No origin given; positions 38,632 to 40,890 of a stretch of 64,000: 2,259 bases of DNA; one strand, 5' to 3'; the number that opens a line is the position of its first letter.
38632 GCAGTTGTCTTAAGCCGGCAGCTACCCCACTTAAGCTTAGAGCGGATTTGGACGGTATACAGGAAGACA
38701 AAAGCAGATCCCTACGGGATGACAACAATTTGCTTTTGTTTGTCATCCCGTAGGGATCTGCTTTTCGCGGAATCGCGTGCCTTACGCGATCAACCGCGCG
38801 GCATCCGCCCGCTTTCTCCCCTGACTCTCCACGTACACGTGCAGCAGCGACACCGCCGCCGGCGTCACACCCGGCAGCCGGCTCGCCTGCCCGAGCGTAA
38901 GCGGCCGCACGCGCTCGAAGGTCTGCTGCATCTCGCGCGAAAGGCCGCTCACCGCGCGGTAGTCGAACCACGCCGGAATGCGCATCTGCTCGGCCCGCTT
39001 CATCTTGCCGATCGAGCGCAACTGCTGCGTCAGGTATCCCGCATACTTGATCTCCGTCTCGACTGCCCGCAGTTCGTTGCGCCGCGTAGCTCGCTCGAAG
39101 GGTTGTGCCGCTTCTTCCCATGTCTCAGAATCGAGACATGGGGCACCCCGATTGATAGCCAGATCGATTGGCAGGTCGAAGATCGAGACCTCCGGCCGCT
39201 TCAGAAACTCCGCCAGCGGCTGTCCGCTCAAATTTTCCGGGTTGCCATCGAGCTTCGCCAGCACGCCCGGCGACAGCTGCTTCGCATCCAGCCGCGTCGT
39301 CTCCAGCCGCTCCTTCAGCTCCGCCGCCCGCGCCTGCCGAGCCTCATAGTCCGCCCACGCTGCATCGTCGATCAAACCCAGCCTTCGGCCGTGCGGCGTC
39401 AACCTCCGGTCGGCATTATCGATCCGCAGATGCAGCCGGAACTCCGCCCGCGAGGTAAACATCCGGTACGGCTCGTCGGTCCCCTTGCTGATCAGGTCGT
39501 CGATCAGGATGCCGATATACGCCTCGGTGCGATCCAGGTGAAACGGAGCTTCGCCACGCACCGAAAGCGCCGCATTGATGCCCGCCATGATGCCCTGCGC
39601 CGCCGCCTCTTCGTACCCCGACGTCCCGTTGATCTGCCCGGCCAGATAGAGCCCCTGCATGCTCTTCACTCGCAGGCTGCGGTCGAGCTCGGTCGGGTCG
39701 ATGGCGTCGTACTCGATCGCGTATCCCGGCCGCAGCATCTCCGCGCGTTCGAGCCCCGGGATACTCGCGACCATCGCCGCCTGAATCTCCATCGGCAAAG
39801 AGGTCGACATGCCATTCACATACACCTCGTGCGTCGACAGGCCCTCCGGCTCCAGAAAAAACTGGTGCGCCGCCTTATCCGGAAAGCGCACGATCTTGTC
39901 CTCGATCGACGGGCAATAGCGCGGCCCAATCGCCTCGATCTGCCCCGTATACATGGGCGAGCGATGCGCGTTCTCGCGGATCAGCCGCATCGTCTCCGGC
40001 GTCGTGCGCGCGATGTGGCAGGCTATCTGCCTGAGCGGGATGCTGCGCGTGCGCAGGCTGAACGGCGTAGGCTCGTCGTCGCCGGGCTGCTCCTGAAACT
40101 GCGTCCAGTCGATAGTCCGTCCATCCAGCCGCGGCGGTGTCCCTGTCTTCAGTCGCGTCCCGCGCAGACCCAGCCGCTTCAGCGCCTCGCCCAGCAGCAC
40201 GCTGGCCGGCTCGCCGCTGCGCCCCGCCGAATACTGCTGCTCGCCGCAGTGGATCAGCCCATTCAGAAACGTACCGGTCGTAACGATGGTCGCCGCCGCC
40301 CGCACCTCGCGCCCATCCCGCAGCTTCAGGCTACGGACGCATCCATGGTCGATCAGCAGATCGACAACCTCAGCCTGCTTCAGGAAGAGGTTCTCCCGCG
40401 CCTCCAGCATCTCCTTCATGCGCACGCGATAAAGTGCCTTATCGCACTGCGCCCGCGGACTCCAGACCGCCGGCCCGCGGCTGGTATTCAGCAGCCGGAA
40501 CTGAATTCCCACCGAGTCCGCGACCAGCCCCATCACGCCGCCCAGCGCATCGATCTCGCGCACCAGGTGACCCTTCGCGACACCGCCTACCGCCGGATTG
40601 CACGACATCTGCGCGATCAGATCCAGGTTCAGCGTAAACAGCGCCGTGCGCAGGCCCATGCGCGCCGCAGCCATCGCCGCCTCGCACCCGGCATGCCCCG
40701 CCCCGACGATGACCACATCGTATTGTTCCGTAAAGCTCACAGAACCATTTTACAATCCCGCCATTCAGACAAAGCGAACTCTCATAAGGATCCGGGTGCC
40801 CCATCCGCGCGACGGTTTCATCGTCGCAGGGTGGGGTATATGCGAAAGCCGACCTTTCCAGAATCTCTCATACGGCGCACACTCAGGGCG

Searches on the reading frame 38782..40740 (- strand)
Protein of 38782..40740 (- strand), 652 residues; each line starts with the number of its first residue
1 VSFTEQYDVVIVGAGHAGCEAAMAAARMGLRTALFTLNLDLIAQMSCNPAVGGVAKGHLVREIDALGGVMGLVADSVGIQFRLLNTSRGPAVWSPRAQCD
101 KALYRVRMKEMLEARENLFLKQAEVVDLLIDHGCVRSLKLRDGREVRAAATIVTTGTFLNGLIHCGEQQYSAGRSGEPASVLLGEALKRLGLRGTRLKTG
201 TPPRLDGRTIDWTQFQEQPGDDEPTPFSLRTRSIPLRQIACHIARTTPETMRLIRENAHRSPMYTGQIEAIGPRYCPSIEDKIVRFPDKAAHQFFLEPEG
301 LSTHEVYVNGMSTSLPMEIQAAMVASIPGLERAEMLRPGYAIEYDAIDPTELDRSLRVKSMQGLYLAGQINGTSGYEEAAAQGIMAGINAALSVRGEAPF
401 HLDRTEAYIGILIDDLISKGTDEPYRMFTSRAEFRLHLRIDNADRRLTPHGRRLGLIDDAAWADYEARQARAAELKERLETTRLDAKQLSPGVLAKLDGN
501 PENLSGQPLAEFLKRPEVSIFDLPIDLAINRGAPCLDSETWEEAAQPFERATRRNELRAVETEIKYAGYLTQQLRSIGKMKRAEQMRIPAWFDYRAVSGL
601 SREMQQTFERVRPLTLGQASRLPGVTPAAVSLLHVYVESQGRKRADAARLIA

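Call 95: search_protein_families(library=pfam, max_evalue=0.00001, proteins=[window:38782-40740:-])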
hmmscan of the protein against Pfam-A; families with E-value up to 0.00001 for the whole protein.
window:38782-40740:- (652 aa): 6 families
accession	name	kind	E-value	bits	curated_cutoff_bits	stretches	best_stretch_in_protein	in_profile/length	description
PF01134.28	GIDA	-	1.6e-163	544.8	22.1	1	8-397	1-390/391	Glucose inhibited division protein A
PF13932.14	SAM_GIDA_C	-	1.9e-23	82.5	27.1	1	579-634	2-57/57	tRNA modifying enzyme MnmG/GidA C-terminal helical bundle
PF21680.2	GIDA_C_1st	-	2.4e-12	47.9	24.7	1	459-573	1-95/96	tRNA modifying enzyme MnmG/GidA C-terminal helical domain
PF12831.13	FAD_oxidored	-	9.1e-09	35.5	27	1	8-176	1-163/416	FAD dependent oxidoreductase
PF07992.20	Pyr_redox_2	-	5.7e-07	29.7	26.1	1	7-157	1-109/291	Pyridine nucleotide-disulphide oxidoreductase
PF00890.30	FAD_binding_2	-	1.8e-06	27.8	20.4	0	8-36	1-29/414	FAD binding domain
